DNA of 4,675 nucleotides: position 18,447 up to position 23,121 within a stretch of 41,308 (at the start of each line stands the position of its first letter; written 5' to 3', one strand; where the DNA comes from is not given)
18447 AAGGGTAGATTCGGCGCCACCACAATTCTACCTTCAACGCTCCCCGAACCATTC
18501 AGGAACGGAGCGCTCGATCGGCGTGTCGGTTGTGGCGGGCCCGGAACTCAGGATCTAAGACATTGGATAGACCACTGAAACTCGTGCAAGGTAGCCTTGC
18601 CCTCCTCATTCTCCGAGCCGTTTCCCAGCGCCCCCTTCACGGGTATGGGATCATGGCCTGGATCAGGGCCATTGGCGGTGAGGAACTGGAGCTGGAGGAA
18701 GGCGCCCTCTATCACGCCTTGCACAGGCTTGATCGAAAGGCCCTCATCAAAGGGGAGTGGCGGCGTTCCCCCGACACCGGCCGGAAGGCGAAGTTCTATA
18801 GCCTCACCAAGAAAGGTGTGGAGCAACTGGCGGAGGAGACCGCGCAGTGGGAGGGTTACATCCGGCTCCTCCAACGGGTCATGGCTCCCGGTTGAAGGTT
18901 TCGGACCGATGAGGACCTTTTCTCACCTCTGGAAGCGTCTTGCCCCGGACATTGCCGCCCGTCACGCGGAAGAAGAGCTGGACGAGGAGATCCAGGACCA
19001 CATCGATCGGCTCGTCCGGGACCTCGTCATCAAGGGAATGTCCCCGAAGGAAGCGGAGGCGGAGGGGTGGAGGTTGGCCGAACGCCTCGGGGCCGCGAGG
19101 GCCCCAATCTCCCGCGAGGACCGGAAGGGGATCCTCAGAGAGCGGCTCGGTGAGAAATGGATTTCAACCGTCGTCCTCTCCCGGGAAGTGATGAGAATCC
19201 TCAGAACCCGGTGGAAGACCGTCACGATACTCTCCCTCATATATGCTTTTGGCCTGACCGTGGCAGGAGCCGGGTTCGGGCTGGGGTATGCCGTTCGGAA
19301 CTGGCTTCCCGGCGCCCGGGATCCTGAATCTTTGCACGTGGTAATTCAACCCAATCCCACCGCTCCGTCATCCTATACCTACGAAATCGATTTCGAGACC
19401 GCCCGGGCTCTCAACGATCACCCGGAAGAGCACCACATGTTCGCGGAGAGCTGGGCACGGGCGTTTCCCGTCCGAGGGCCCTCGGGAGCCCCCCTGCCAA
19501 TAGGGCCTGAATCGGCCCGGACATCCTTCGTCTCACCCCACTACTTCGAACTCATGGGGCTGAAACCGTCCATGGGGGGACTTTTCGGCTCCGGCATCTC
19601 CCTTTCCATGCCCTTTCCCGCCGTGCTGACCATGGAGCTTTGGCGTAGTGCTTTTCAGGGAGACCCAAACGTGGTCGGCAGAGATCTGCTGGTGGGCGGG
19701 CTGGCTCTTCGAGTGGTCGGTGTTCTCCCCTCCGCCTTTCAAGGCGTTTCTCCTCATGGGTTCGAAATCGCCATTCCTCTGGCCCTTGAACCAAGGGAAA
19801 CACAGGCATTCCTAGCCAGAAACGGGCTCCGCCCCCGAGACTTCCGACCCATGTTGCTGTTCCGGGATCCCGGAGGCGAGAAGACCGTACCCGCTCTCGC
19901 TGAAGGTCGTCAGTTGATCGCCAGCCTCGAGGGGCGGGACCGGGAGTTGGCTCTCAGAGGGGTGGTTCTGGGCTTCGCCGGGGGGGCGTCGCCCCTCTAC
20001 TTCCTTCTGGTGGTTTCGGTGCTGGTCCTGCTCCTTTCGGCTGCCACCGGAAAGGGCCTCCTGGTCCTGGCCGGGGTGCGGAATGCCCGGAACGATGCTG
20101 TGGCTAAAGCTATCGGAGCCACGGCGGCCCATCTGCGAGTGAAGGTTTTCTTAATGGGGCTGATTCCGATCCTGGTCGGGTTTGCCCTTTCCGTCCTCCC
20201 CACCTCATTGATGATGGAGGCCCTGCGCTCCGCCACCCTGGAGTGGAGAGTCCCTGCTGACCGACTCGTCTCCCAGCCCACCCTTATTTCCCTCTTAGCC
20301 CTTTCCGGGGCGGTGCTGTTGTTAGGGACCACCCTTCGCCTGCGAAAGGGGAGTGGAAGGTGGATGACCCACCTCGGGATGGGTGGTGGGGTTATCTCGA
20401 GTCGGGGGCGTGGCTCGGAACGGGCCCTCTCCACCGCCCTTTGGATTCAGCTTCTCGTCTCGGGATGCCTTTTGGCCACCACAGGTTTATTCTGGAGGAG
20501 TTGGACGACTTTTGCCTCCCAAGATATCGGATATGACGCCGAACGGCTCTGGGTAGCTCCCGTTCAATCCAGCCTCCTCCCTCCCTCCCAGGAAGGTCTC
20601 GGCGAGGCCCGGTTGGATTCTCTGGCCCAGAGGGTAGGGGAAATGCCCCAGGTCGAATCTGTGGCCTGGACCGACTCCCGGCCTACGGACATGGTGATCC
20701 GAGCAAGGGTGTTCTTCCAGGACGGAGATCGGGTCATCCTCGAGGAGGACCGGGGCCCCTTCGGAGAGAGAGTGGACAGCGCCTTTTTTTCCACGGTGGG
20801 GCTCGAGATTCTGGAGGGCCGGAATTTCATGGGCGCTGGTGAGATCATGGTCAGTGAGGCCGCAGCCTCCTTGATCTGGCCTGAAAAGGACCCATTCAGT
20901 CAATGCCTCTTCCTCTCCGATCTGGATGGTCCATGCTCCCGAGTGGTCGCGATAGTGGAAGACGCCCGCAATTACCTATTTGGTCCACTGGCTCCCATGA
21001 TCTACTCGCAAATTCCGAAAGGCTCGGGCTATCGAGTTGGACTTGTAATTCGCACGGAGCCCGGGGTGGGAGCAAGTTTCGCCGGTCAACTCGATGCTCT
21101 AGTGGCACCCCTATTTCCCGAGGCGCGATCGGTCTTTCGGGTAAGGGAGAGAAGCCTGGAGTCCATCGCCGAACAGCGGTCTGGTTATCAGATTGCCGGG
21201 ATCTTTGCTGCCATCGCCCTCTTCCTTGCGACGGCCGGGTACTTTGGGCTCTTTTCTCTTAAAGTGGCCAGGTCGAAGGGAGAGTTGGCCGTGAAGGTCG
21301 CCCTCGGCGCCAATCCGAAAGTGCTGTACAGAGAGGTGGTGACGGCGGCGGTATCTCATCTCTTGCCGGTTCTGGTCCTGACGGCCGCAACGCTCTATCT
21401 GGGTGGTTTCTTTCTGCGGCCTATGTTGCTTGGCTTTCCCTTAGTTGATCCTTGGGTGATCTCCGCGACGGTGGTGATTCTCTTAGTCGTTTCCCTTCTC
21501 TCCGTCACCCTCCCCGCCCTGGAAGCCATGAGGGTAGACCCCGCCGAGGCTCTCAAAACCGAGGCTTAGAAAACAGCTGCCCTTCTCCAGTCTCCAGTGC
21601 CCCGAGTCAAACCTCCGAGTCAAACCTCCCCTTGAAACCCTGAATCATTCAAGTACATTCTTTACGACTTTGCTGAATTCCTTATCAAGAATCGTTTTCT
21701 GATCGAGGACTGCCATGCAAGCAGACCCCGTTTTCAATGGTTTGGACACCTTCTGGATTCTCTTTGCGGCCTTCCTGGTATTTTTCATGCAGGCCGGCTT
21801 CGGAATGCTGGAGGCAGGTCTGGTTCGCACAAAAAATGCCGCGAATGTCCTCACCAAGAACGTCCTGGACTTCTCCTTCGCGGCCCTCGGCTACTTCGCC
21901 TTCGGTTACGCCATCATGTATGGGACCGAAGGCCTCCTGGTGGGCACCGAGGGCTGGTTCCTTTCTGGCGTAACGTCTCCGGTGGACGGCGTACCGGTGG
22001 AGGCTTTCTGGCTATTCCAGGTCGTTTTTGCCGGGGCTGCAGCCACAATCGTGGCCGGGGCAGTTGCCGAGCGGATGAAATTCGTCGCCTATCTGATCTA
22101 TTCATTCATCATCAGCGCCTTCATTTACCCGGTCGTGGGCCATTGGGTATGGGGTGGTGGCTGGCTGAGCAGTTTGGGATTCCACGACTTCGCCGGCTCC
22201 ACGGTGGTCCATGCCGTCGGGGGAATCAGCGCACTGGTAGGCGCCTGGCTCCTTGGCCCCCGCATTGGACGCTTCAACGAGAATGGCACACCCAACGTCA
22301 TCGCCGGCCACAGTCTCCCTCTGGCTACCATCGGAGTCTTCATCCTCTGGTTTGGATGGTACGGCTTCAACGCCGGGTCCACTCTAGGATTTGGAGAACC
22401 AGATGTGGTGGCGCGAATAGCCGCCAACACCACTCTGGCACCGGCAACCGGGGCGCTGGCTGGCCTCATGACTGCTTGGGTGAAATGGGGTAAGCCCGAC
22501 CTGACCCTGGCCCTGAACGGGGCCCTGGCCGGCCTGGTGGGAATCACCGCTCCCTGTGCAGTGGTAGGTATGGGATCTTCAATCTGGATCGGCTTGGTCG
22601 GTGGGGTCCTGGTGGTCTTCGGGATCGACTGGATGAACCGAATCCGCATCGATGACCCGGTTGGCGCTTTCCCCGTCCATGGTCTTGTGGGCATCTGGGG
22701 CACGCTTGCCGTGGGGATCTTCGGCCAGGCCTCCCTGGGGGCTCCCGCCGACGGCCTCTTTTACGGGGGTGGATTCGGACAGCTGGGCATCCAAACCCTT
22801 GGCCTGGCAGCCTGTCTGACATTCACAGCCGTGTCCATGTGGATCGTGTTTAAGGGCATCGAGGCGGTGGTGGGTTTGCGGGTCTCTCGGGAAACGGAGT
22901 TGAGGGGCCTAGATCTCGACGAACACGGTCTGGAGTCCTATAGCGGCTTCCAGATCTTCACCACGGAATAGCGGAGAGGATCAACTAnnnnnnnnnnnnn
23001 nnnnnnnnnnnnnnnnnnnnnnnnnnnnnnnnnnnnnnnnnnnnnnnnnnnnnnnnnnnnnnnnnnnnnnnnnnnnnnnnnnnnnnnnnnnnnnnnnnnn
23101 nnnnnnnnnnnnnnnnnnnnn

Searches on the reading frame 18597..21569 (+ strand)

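Call 22: search_protein_families(library=pfam, proteins=[window:18597-21569:+], max_evalue=0.001)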
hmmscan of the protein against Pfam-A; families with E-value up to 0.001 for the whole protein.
window:18597-21569:+ (990 aa): 2 families
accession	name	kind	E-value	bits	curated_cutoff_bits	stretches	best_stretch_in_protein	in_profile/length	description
PF12704.14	MacB_PCD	-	5.4e-12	46.9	27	1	233-397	29-175/207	MacB-like periplasmic core domain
PF02687.27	FtsX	-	1.5e-10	41.6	25.5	1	869-982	2-120/120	FtsX-like permease C-terminal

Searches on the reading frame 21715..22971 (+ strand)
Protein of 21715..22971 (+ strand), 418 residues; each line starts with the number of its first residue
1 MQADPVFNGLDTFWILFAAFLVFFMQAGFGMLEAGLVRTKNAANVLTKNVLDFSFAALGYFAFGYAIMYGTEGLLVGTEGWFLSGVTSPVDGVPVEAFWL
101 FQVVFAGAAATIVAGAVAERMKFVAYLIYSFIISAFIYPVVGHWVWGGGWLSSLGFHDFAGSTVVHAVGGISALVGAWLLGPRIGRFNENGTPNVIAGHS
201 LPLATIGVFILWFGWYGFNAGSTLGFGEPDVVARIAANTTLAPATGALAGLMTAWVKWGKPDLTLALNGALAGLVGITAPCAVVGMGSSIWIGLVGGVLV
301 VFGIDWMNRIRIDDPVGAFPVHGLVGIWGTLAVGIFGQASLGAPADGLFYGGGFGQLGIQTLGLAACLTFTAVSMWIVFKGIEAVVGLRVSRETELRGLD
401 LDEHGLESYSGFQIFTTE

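Call 22: search_protein_families(library=pfam, proteins=[window:21715-22971:+], max_evalue=0.001)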
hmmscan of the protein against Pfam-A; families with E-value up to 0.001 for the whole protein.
window:21715-22971:+ (418 aa): 1 family
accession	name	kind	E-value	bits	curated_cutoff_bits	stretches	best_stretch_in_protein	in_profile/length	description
PF00909.26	Ammonium_transp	-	5.3e-128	427.6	23.2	1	14-409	2-399/399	Ammonium Transporter Family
